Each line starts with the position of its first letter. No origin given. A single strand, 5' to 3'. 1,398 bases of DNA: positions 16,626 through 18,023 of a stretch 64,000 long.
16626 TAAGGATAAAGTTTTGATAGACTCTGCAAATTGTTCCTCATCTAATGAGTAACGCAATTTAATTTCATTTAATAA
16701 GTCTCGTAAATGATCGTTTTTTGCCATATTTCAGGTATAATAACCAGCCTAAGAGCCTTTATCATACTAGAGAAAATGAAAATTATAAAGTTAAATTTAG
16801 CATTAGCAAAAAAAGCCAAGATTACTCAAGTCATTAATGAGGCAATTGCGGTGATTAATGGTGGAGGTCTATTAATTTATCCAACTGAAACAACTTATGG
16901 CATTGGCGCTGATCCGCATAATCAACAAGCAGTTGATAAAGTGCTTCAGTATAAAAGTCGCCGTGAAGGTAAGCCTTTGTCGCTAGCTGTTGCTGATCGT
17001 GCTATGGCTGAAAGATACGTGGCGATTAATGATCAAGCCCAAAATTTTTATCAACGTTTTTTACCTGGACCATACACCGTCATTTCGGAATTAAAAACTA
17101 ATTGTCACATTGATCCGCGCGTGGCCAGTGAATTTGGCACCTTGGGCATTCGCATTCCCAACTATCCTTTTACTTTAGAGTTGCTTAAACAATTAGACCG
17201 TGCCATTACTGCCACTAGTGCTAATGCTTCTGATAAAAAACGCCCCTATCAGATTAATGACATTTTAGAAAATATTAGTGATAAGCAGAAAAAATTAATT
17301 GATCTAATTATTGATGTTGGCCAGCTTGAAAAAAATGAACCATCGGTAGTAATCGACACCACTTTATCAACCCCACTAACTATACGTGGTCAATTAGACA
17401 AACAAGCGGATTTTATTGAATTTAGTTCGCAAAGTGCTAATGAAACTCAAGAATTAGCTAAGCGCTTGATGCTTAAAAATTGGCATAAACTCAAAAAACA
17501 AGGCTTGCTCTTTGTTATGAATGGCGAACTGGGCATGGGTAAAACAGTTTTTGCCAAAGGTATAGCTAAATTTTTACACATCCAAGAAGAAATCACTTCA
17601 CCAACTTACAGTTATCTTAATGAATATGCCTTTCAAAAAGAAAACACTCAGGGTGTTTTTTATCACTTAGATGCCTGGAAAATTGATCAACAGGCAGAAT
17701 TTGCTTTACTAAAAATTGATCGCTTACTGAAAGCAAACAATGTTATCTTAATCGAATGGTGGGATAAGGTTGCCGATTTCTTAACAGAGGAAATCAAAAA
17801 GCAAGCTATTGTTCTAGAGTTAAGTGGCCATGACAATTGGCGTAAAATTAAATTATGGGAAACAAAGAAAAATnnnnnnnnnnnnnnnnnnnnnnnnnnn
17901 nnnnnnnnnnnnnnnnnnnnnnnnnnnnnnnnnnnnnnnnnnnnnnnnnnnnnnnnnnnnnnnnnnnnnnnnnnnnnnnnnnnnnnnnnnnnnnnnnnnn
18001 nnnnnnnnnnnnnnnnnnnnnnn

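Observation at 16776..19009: t6A biosynthesis: YrdC(TsaC)-TsaE fusion gene followed by tsaD, no TsaB in the neighbourhood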

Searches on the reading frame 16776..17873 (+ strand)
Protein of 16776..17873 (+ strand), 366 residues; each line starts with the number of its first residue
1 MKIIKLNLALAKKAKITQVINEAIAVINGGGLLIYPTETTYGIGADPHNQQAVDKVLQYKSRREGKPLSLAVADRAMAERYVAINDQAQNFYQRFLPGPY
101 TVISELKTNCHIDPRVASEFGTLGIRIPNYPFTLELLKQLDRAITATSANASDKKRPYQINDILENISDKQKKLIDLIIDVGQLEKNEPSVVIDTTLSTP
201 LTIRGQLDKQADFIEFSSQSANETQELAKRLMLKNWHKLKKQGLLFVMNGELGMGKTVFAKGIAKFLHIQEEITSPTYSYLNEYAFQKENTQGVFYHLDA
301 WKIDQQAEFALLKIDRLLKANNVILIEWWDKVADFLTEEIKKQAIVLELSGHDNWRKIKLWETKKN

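Call 3: search_protein_families(library=pfam, proteins=[window:16776-17873:+], max_evalue=0.01)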
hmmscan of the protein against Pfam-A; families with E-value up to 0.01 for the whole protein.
window:16776-17873:+ (366 aa): 3 families
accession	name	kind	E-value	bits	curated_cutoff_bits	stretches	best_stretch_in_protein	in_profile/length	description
PF01300.24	Sua5_yciO_yrdC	-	1.3e-43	149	25.1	1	26-204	2-176/178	Telomere recombination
PF02367.23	TsaE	-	1.5e-26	93.3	26.6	1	219-349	2-118/128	Threonylcarbamoyl adenosine biosynthesis protein TsaE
PF24883.2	NPHP3_N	-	0.00025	21.7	24.8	1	229-300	8-77/164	Nephrocystin 3, N-terminal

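Call 4: search_protein_families(library=ncbifam, proteins=[window:16776-17873:+], max_evalue=0.01)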
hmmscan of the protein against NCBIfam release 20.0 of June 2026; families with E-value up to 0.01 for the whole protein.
window:16776-17873:+ (366 aa): 6 families
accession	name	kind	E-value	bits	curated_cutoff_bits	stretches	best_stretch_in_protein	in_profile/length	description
TIGR00057.1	TIGR00057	equivalog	4.2e-47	160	123.2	1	17-204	8-189/202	L-threonylcarbamoyladenylate synthase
NF007919.1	PRK10634.1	equivalog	3.8e-22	78.6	175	1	25-195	3-169/176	L-threonylcarbamoyladenylate synthase type 1 TsaC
TIGR00150.1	T6A_YjeE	equivalog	5.4e-22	78.1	60.1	1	227-360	11-131/135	tRNA (adenosine(37)-N6)-threonylcarbamoyltransferase complex ATPase subunit type 1 TsaE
NF007931.0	PRK10646.1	equivalog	8.6e-11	42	246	1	247-338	32-119/153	tRNA (adenosine(37)-N6)-threonylcarbamoyltransferase complex ATPase subunit type 1 TsaE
TIGR00143.1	hypF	equivalog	4.1e-08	31.9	466.1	1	5-168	179-339/741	carbamoyltransferase HypF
NF005992.0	PRK08116.1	subfamily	3.9e-05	22.9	189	1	209-270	80-141/269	hypothetical protein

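Call 11: find_homologous_proteins(query=window:16776-17873:+, max_evalue=0.00001)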
Query window:16776-17873:+ (366 aa): 2417 proteins with E <= 0.00001 among 6281 candidates; the best 120 are listed.
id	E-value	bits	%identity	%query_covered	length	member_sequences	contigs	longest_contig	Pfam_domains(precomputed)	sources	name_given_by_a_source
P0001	5.9e-223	757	93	100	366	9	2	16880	PF01300.25,PF02367.24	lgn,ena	-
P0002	4.8e-180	616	74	100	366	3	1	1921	PF01300.25,PF02367.24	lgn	-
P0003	3.2e-178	610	73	99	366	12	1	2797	PF01300.25,PF02367.24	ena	-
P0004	3.7e-176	603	73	100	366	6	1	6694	PF01300.25,PF02367.24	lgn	-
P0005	1.3e-175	602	73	100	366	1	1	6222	PF01300.25,PF02367.24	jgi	jgi:L-threonylcarbamoyladenylate synthase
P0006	1.4e-175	601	72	100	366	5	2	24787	PF01300.25,PF02367.24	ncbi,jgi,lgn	jgi:L-threonylcarbamoyladenylate synthase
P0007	1.5e-172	591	72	100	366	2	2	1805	PF01300.25,PF02367.24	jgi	jgi:L-threonylcarbamoyladenylate synthase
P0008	3.3e-172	590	72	100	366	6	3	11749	PF01300.25,PF02367.24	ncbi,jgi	ncbi:MAG: L-threonylcarbamoyladenylate synthase [Patescibacteria group bacterium]|jgi:L-threonylcarb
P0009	6.9e-171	586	72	99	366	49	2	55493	PF01300.25,PF02367.24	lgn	-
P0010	1.1e-149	516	65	99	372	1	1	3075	PF01300.25,PF02367.24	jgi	-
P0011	1.4e-143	496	60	99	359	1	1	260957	PF01300.25,PF02367.24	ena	-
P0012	1.3e-141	490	64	96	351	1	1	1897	PF01300.25,PF02367.24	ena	-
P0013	3.9e-139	482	74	79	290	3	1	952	PF01300.25,PF02367.24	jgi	jgi:tRNA threonylcarbamoyl adenosine modification protein YjeE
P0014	1.1e-136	474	58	98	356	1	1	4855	PF01300.25,PF02367.24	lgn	-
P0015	1.8e-136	473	58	98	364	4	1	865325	PF01300.25,PF02367.24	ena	-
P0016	4.4e-136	472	61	96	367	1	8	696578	PF01300.25,PF02367.24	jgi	jgi:L-threonylcarbamoyladenylate synthase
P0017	4.5e-131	455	57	99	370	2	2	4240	PF01300.25,PF02367.24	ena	-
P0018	1.0e-129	451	56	99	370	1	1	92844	PF01300.25,PF02367.24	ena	-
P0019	2.5e-127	443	58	98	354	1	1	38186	PF01300.25,PF02367.24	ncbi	-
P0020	3.9e-127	442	55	99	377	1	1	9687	PF01300.25,PF02367.24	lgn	-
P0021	1.3e-126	440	55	99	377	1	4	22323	PF01300.25,PF02367.24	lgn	-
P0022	1.6e-126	440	59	99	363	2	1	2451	PF01300.25,PF02367.24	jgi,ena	-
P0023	2.5e-126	440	57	99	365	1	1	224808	PF01300.25,PF02367.24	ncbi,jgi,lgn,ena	-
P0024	5.4e-126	438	57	98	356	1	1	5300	PF01300.25,PF02367.24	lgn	-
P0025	8.5e-126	438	56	98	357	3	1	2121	PF01300.25,PF02367.24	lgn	-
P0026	1.2e-125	437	56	99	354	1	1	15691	PF01300.25,PF02367.24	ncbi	-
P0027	5.3e-125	435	56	98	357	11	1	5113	PF01300.25,PF02367.24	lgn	-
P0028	6.1e-125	435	56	99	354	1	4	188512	PF01300.25,PF02367.24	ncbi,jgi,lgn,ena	jgi:L-threonylcarbamoyladenylate synthase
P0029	8.4e-125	435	57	98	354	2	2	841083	PF01300.25,PF02367.24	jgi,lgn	-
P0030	9.4e-125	434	57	99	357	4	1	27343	PF01300.25,PF02367.24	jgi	-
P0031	1.5e-124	434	56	99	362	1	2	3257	PF01300.25,PF02367.24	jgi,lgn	-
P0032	2.3e-124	433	55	99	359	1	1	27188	PF01300.25,PF02367.24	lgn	-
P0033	2.7e-124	433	57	98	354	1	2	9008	PF01300.25,PF02367.24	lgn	-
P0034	3.0e-124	433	56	98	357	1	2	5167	PF01300.25,PF02367.24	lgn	-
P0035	8.3e-124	431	56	98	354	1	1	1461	PF01300.25,PF02367.24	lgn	-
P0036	1.0e-123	431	55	100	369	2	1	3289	PF01300.25,PF02367.24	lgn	-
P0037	1.3e-123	431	55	99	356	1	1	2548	PF01300.25,PF02367.24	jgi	jgi:L-threonylcarbamoyladenylate synthase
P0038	1.9e-123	430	56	96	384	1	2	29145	PF01300.25,PF02367.24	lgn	-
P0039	3.5e-123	429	56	99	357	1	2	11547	PF01300.25,PF02367.24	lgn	-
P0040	4.8e-123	429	55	100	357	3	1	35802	PF01300.25,PF02367.24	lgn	-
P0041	5.0e-123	429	57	98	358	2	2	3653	PF01300.25,PF02367.24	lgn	-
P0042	5.7e-123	428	58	93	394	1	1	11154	PF01300.25,PF02367.24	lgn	-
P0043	5.9e-123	428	55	98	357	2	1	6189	PF01300.25,PF02367.24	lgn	-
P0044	1.0e-122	428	55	98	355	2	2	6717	PF01300.25,PF02367.24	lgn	-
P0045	1.6e-122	427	54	96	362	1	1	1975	PF01300.25,PF02367.24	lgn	-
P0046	1.9e-122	427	55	100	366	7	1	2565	PF01300.25,PF02367.24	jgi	jgi:L-threonylcarbamoyladenylate synthase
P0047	1.9e-122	427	54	100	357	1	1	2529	PF01300.25,PF02367.24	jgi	jgi:L-threonylcarbamoyladenylate synthase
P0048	2.1e-122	427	56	98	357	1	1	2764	PF01300.25,PF02367.24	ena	-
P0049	2.3e-122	427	55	96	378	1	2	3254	PF01300.25,PF02367.24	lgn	-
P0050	2.6e-122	426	55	98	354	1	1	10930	PF01300.25,PF02367.24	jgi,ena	-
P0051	2.6e-122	426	54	94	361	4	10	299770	PF01300.25,PF02367.24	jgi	jgi:L-threonylcarbamoyladenylate synthase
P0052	3.6e-122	426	55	98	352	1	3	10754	PF01300.25,PF02367.24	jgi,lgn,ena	-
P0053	6.6e-122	425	56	98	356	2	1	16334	PF01300.25,PF02367.24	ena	-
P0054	8.0e-122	425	57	92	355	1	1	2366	PF01300.25,PF02367.24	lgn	-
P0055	8.0e-122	425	55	98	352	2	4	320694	PF01300.25,PF02367.24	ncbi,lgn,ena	-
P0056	1.2e-121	424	54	98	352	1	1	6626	PF01300.25,PF02367.24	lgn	-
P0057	1.5e-121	424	55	99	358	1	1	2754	PF01300.25,PF02367.24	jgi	jgi:L-threonylcarbamoyladenylate synthase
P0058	2.8e-121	423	56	98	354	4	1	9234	PF01300.25,PF02367.24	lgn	-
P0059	3.8e-121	423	54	98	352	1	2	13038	PF01300.25,PF02367.24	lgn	-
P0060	4.1e-121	422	55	98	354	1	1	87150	PF01300.25,PF02367.24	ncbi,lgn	-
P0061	4.6e-121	422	55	98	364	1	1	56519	PF01300.25,PF02367.24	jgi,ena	jgi:L-threonylcarbamoyladenylate synthase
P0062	4.6e-121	422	56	98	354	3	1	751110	PF01300.25,PF02367.24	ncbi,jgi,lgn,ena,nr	ncbi:threonylcarbamoyl-AMP synthase [Patescibacteria group bacterium]|nr:threonylcarbamoyl-AMP synth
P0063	5.8e-121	422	56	99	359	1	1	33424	PF01300.25,PF02367.24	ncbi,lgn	-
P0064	6.5e-121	422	53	99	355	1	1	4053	PF01300.25,PF02367.24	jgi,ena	-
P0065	7.6e-121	422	55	98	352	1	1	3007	PF01300.25,PF02367.24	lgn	-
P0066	8.5e-121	421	56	92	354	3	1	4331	PF01300.25,PF02367.24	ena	-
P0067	1.4e-120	421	55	98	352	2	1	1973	PF01300.25,PF02367.24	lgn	-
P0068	1.7e-120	420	54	98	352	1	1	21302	PF01300.25,PF02367.24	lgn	-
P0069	2.7e-120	420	55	98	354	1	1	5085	PF01300.25,PF02367.24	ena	-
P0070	2.9e-120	420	55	99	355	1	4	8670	PF01300.25,PF02367.24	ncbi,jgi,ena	-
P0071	4.0e-120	419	57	94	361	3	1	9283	PF01300.25,PF02367.24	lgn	-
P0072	5.0e-120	419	54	98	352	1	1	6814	PF01300.25,PF02367.24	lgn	-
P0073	7.0e-120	418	53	98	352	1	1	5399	PF01300.25,PF02367.24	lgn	-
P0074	1.1e-119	418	55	94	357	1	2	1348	PF01300.25,PF02367.24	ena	-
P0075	1.2e-119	418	53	99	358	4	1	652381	PF01300.25,PF02367.24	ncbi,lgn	ncbi:MAG: L-threonylcarbamoyladenylate synthase [Patescibacteria group bacterium]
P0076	1.3e-119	417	54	96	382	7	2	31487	PF01300.25,PF02367.24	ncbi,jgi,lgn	jgi:L-threonylcarbamoyladenylate synthase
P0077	1.3e-119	417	54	98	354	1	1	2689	PF01300.25,PF02367.24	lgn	-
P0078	2.3e-119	417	54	98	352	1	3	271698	PF01300.25,PF02367.24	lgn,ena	-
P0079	3.0e-119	416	57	95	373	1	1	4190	PF01300.25,PF02367.24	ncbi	-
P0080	3.8e-119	416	54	98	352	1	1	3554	PF01300.25,PF02367.24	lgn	-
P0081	5.9e-119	415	57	92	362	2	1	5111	PF01300.25,PF02367.24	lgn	-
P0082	6.3e-119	415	54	98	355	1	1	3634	PF01300.25,PF02367.24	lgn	-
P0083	6.7e-119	415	55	95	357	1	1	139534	PF01300.25,PF02367.24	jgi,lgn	jgi:L-threonylcarbamoyladenylate synthase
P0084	7.0e-119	415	54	97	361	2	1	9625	PF01300.25,PF02367.24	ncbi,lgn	-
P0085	7.8e-119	415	54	98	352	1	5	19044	PF01300.25,PF02367.24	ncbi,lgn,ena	-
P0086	8.3e-119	415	59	86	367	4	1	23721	PF01300.25,PF24883.3,PF02367.24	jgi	-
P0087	8.4e-119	415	55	98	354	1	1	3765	PF01300.25,PF02367.24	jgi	jgi:L-threonylcarbamoyladenylate synthase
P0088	8.8e-119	415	55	93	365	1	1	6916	PF01300.25,PF02367.24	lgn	-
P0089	1.1e-118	414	55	92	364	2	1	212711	PF01300.25,PF02367.24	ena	-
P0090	1.2e-118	414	53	94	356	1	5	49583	PF01300.25,PF02367.24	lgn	-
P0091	1.4e-118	414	54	89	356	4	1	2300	PF01300.25,PF02367.24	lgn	-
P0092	1.5e-118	414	53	99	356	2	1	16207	PF01300.25,PF02367.24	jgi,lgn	jgi:L-threonylcarbamoyladenylate synthase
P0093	1.6e-118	414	53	100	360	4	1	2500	PF01300.25,PF02367.24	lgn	-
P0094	1.9e-118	414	56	99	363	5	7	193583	PF01300.25,PF02367.24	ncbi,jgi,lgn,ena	jgi:L-threonylcarbamoyladenylate synthase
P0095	2.6e-118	413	57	87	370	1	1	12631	PF01300.25,PF02367.24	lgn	-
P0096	3.8e-118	413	53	95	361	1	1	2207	PF01300.25,PF02367.24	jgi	jgi:L-threonylcarbamoyladenylate synthase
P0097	4.1e-118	413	54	94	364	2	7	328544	PF01300.25,PF02367.24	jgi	jgi:L-threonylcarbamoyladenylate synthase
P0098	4.7e-118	412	54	92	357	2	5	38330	PF01300.25,PF02367.24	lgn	-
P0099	5.0e-118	412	54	100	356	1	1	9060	PF01300.25,PF02367.24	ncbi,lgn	ncbi:MAG: L-threonylcarbamoyladenylate synthase [Candidatus Paceibacterota bacterium]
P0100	2.4e-117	410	54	95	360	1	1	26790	PF01300.25,PF02367.24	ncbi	-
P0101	3.6e-117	409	54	98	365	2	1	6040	PF01300.25,PF02367.24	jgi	-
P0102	3.7e-117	409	53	94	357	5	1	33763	PF01300.25,PF02367.24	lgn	-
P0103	5.0e-117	409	53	98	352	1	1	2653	PF01300.25,PF02367.24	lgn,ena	-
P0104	5.5e-117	409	54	94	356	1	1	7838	PF01300.25,PF02367.24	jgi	jgi:L-threonylcarbamoyladenylate synthase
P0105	1.7e-116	407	54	99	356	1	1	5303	PF01300.25,PF02367.24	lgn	-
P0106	1.9e-116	407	55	93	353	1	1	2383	PF01300.25,PF02367.24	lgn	-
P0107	2.5e-116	407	56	92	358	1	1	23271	PF01300.25,PF02367.24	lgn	-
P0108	3.3e-116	406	54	100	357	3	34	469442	PF01300.25,PF02367.24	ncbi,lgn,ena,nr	ncbi:MAG: hypothetical protein COU63_01225 [Candidatus Pacebacteria bacterium CG10_big_fil_rev_8_21_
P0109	5.7e-116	405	53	96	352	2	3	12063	PF01300.25,PF02367.24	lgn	-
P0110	5.9e-116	405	55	93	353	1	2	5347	PF01300.25,PF02367.24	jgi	jgi:L-threonylcarbamoyladenylate synthase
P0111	7.8e-116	405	55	95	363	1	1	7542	PF01300.25,PF02367.24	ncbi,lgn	ncbi:MAG: L-threonylcarbamoyladenylate synthase [Patescibacteria group bacterium]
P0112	1.0e-115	405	52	98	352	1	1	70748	PF01300.25,PF02367.24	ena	-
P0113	1.0e-115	405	53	99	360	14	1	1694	PF01300.25,PF02367.24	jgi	jgi:L-threonylcarbamoyladenylate synthase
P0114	1.0e-115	405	55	92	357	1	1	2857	PF01300.25,PF02367.24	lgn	-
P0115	1.4e-115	404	56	92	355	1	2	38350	PF01300.25,PF02367.24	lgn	-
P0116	1.6e-115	404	53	97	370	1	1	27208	PF01300.25,PF02367.24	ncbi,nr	ncbi:MAG: threonylcarbamoyl-AMP synthase [Candidatus Pacebacteria bacterium]|nr:threonylcarbamoyl-AM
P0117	1.7e-115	404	58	92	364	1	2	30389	PF01300.25,PF02367.24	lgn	-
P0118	1.9e-115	404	55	93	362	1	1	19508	PF01300.25,PF02367.24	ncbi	-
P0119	4.6e-115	402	53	99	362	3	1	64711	PF01300.25,PF02367.24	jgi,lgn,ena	-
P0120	1.1e-114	401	52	98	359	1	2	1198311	PF01300.25,PF02367.24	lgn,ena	-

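Call 17: find_encoding_contigs(protein=P0120, flank=10000, max_places=2)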
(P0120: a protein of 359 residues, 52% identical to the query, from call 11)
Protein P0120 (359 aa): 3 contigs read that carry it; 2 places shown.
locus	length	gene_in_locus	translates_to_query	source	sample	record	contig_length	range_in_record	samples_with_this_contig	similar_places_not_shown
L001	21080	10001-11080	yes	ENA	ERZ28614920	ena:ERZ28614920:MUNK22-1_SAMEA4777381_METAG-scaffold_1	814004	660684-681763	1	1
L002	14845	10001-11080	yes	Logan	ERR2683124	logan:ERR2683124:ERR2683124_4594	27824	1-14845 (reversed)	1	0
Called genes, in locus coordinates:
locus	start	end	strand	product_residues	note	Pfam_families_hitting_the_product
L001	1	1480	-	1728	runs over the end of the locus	PF14890:Intein_splicing (faint), PF01835:MG2, PF07703:A2M_BRD, PF05203:Hom_end_hint (weak), PF07591:PT-HINT, PF00207:A2M, PF07678:TED_complement, PF17973:bMG10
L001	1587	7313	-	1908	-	PF13385:Laminin_G_3, PF22680:Glyco_hydro_123_N_2 (faint)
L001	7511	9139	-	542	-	PF00118:Cpn60_TCP1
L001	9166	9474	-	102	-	PF00166:Cpn10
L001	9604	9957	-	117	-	-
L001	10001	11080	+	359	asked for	PF01300:Sua5_yciO_yrdC, PF02367:TsaE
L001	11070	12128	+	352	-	PF00814:TsaD, PF22521:HypF_C_2 (weak)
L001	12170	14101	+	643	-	-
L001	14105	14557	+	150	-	PF01668:SmpB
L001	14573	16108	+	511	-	-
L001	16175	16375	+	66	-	PF18917:LiaI-LiaF-like_TM1, PF22570:LiaF-TM (weak)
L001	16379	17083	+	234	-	PF02224:Cytidylate_kin, PF13189:Cytidylate_kin2, PF13238:AAA_18 (faint)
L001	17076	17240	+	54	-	-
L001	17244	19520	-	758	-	PF00912:Transgly, PF00905:Transpeptidase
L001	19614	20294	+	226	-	PF02578:Cu-oxidase_4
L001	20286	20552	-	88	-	PF13560:HTH_31, PF13443:HTH_26 (weak), PF01381:HTH_3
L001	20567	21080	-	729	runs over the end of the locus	PF21995:RNR-II_ins_dom, PF02867:Ribonuc_red_lgC (faint)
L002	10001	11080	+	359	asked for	PF01300:Sua5_yciO_yrdC, PF02367:TsaE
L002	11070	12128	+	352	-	PF00814:TsaD, PF22521:HypF_C_2 (weak)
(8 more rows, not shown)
